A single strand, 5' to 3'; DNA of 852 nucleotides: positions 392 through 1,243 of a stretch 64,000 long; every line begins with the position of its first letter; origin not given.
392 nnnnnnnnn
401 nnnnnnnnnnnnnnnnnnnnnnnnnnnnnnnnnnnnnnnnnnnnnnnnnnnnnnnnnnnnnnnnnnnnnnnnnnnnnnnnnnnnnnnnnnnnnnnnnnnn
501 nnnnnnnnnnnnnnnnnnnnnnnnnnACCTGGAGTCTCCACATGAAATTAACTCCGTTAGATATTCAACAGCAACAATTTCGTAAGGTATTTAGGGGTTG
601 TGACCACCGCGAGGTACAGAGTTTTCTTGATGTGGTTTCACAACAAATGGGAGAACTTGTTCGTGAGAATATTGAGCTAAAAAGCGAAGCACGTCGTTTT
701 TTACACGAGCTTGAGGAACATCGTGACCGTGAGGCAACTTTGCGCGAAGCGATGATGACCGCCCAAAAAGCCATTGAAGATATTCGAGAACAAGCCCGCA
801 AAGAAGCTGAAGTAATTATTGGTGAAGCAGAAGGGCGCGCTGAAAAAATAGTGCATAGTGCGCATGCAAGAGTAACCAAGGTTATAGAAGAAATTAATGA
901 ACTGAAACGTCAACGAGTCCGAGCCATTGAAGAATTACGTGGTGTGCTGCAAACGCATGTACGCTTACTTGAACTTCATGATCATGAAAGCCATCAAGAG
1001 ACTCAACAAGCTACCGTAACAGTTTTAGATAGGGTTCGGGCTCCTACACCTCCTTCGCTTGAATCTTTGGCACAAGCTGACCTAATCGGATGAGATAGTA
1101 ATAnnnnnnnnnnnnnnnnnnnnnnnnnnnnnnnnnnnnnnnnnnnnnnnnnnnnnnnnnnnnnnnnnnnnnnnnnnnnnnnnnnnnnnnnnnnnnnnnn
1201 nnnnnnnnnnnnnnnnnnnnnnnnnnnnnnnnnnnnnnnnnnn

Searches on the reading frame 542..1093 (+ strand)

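Call 57: search_protein_families(library=pfam, proteins=[window:542-1093:+], max_evalue=0.001)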
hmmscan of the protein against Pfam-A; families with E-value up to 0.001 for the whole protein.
window:542-1093:+ (183 aa): 1 family
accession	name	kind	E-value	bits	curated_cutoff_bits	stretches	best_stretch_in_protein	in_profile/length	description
PF05103.18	DivIVA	-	1.2e-36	126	28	1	3-126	1-124/131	DivIVA protein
